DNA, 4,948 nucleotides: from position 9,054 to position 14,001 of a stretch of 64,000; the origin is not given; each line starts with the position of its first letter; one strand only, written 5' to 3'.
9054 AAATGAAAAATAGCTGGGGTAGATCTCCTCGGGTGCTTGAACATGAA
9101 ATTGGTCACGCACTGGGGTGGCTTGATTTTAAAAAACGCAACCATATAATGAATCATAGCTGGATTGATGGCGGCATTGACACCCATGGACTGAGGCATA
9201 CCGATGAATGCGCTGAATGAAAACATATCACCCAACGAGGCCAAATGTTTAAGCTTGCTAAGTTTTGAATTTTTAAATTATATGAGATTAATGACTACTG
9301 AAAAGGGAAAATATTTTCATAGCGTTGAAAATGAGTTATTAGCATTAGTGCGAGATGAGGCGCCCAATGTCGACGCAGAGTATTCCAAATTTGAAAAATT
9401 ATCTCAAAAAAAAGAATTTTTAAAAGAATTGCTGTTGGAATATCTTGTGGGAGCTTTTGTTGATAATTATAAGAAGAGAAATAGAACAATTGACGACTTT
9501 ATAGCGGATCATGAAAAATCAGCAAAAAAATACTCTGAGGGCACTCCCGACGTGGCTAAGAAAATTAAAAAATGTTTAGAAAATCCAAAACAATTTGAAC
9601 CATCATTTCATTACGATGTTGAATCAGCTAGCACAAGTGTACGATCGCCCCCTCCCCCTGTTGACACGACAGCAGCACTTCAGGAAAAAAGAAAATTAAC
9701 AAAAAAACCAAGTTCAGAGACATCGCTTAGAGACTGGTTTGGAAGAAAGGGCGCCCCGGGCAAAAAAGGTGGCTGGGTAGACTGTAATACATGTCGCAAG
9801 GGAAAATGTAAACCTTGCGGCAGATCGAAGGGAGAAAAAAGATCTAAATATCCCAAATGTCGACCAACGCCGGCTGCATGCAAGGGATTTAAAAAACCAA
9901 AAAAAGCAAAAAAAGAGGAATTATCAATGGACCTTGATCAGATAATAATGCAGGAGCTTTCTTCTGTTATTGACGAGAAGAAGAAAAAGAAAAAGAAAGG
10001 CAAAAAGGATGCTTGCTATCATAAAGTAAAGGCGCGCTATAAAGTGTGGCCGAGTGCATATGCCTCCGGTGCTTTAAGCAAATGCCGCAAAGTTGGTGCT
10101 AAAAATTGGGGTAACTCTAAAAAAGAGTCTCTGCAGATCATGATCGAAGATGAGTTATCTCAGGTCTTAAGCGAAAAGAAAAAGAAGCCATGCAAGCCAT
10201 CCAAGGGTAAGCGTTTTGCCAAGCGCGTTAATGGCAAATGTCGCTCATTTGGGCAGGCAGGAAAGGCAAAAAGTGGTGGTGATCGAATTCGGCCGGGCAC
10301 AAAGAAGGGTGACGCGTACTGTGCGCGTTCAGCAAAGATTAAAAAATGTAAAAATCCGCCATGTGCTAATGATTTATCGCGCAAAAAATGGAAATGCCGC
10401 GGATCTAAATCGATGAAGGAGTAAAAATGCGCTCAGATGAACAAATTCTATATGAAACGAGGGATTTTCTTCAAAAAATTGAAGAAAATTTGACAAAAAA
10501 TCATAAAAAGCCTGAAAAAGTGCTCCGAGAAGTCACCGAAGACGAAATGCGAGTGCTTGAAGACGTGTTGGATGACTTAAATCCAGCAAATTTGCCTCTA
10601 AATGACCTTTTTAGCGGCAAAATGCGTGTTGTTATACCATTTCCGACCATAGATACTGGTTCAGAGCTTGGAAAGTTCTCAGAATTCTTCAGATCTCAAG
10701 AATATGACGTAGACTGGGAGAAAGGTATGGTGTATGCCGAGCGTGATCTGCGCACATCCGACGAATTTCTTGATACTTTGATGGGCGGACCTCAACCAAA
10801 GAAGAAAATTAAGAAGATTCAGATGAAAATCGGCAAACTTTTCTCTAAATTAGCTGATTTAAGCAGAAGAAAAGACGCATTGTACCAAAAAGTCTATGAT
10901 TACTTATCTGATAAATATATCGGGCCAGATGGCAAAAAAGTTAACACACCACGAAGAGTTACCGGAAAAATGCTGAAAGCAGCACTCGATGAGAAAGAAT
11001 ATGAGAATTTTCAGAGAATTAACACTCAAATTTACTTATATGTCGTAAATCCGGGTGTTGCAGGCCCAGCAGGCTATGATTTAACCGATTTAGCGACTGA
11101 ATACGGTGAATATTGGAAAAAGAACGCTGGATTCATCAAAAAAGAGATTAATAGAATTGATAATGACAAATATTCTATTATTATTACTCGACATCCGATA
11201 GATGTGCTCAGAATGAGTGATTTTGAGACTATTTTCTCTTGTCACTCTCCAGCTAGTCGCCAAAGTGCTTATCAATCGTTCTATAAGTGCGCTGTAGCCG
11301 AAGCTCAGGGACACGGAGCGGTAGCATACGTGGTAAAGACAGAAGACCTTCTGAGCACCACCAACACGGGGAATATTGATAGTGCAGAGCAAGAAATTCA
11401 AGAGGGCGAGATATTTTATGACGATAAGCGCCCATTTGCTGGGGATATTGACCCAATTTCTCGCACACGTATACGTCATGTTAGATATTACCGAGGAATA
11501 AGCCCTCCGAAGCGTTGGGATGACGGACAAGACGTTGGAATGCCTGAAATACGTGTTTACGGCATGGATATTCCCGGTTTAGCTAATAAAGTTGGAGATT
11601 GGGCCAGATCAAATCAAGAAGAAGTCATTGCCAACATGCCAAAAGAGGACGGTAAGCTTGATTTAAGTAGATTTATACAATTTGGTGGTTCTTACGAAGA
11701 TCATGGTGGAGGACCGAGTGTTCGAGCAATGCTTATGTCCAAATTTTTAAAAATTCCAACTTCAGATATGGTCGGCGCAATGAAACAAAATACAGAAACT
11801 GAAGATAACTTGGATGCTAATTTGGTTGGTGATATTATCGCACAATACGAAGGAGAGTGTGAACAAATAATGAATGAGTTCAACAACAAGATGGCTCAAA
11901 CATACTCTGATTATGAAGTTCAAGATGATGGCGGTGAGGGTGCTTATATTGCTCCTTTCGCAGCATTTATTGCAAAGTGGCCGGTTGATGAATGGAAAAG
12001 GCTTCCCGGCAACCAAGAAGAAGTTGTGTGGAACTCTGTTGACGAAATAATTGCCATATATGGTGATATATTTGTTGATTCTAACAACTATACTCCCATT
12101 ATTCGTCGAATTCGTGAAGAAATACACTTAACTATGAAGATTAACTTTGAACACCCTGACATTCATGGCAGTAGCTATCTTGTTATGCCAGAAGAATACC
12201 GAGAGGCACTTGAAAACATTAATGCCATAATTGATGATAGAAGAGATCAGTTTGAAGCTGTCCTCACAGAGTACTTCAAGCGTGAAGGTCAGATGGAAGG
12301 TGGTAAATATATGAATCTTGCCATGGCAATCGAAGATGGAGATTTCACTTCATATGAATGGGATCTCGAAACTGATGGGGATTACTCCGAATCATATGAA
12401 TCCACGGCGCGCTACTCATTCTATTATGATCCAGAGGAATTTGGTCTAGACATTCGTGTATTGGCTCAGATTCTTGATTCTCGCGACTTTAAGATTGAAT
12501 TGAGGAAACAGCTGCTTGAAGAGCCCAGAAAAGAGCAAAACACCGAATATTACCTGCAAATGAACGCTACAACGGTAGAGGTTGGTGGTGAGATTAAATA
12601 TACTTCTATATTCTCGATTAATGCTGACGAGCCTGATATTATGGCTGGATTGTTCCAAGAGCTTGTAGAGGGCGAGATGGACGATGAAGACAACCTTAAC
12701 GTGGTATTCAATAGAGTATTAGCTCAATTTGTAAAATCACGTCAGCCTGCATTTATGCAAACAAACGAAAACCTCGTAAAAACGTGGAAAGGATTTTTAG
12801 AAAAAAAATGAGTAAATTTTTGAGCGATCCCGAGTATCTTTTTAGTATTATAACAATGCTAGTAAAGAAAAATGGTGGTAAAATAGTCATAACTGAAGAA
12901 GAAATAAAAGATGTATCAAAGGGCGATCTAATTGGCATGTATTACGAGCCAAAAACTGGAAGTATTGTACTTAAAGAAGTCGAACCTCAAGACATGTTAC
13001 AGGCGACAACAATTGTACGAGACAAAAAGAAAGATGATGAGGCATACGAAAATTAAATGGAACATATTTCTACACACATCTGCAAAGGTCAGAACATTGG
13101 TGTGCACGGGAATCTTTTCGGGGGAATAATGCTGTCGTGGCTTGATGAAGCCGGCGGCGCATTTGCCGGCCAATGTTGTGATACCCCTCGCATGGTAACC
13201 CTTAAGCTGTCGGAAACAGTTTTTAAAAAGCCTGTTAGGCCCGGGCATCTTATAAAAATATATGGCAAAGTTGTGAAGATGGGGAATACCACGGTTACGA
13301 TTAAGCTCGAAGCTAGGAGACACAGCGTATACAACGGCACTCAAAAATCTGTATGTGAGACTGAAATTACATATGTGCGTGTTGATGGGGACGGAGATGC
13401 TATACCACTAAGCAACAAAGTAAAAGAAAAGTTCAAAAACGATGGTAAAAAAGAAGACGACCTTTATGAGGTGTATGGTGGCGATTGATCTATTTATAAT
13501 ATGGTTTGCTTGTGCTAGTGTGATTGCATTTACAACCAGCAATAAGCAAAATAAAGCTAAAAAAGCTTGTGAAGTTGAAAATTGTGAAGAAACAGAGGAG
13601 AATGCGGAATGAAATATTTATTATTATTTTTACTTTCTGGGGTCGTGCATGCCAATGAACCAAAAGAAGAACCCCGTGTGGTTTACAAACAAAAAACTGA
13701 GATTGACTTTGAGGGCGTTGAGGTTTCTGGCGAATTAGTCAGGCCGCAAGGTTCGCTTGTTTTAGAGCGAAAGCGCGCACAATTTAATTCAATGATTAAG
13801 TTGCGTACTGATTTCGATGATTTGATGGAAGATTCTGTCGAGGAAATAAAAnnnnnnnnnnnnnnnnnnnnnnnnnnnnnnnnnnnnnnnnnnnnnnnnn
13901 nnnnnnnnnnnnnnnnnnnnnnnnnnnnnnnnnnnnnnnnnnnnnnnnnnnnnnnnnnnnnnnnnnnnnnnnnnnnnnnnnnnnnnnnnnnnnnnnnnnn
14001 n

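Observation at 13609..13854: CglF/GltF-like gliding-motility gene in a phage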

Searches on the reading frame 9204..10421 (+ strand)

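Call 11: search_protein_families(library=phrogs, proteins=[window:9204-10421:+], max_evalue=0.001)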
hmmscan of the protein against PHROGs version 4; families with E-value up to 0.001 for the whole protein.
window:9204-10421:+ (406 aa): 3 families
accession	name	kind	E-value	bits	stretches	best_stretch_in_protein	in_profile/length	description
phrog_727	-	unknown function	5.3e-26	92.8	2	227-404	233-404/450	-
phrog_38880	-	unknown function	1.2e-15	58.9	1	234-312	121-204/324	-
phrog_3477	-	unknown function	8.5e-10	38.7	1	211-318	380-484/928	-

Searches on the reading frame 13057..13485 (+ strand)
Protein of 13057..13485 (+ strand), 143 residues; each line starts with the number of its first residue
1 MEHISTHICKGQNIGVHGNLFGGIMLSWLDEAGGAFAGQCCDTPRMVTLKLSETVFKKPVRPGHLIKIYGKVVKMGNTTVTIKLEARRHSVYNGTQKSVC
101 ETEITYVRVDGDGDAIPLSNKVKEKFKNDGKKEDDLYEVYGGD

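Call 4: search_protein_families(library=ncbifam, proteins=[window:13057-13485:+], max_evalue=1)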
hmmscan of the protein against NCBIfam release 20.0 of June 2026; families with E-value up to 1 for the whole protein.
window:13057-13485:+ (143 aa): 7 families
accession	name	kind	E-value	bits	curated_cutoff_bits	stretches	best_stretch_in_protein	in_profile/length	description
NF007970.0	PRK10694.1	equivalog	5.2e-12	45.8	162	1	16-119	25-130/133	acyl-CoA thioester hydrolase YciA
TIGR00369.1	unchar_dom_1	domain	2e-05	24.7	36.6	1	12-107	27-116/117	hotdog fold thioesterase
NF052388.1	Lys_ferment_KAL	equivalog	0.00023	21.5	160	1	52-92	52-92/120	3-aminobutyryl-CoA ammonia lyase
NF052389.1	Lys_KAL_CLE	exception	0.0031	16.3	725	1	56-88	58-90/440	bifunctional 3-aminobutyryl-CoA ammonia lyase/3-keto-5-aminohexanoate cleavage enzyme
NF040942.2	hypo_ExtJ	equivalog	0.089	13.2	52.5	1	68-129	26-65/77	selenite/tellurite reduction operon protein ExtJ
NF000582.1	PRK00006.1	equivalog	0.14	12.1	113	1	47-104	82-133/137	3-hydroxyacyl-ACP dehydratase FabZ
TIGR01750.1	fabZ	equivalog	0.14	12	155.15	1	46-88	85-127/141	3-hydroxyacyl-ACP dehydratase FabZ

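Call 5: search_protein_families(library=pfam, proteins=[window:13057-13485:+], max_evalue=1)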
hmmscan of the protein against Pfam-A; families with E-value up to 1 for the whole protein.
window:13057-13485:+ (143 aa): 4 families
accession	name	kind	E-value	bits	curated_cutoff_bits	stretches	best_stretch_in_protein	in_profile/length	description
PF03061.28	4HBT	-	3.6e-14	53.3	20.6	1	17-88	1-72/79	Thioesterase superfamily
PF13279.12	4HBT_2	-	0.0093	16.8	25.5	1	44-126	43-122/122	Thioesterase-like superfamily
PF01575.25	MaoC_dehydratas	-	0.056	13.5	27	1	36-88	73-117/123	MaoC like domain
PF23284.2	KOW2_Spt5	-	0.11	12.8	28.9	1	62-85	9-32/50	Transcription elongation factor SPT5, second KOW domain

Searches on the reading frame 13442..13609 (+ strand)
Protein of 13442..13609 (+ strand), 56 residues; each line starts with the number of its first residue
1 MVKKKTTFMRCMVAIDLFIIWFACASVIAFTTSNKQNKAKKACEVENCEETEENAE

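Call 4: search_protein_families(library=ncbifam, proteins=[window:13442-13609:+], max_evalue=1)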
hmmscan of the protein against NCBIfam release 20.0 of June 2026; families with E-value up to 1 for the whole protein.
window:13442-13609:+ (56 aa): 1 family
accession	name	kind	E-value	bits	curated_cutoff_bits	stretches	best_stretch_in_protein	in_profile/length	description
TIGR01623.1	put_zinc_LRP1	paralog_domain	0.24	11.4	42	0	37-48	7-18/43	putative zinc finger domain, LRP1 type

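Call 5: search_protein_families(library=pfam, proteins=[window:13442-13609:+], max_evalue=1)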
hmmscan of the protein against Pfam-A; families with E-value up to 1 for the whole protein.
window:13442-13609:+ (56 aa): 1 family
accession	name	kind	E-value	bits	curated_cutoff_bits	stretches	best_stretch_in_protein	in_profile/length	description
PF22873.1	OAF_C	-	0.036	14.3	29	1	4-50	5-51/69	Out at first, C-terminal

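Call 84: find_homologous_proteins(query=window:13475-13609:+, max_evalue=0.01)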
Query window:13475-13609:+ (45 aa): 8 proteins with E <= 0.01 among 8 candidates. Only proteins of 24 to 79 residues were searched: fused or split forms outside these lengths cannot appear, so this answer is no evidence that the protein stands alone or is whole; lengths 'longer' or 'shorter' looks for them.
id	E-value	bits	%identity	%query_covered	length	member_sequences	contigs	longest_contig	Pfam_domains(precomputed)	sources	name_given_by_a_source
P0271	7.1e-19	83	91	100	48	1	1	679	-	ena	-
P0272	2.7e-18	81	94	71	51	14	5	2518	-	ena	-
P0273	7.7e-18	79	98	89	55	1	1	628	-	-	-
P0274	2.6e-15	72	90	87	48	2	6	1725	-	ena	-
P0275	3.4e-12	62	69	93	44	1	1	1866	-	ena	-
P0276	3.6e-12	62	79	62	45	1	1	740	-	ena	-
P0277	4.2e-6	44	58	100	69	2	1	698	-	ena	-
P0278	8.4e-6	43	53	100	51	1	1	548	-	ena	-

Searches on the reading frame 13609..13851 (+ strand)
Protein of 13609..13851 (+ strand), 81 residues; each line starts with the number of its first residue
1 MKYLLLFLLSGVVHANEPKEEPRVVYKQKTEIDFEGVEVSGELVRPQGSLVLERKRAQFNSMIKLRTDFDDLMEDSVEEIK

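Call 4: search_protein_families(library=ncbifam, proteins=[window:13609-13851:+], max_evalue=1)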
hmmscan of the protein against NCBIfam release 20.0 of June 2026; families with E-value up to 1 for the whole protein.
window:13609-13851:+ (81 aa): 1 family
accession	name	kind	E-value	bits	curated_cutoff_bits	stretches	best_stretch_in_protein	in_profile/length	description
NF033764.1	gliding_CglF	equivalog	4e-15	55.6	90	1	15-80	23-88/88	adventurous gliding motility protein CglF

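Call 5: search_protein_families(library=pfam, proteins=[window:13609-13851:+], max_evalue=1)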
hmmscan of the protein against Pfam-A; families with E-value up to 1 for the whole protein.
window:13609-13851:+ (81 aa): 0 families

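Call 11: search_protein_families(library=phrogs, proteins=[window:13609-13851:+], max_evalue=0.001)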
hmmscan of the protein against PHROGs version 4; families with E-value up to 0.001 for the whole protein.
window:13609-13851:+ (81 aa): 0 families
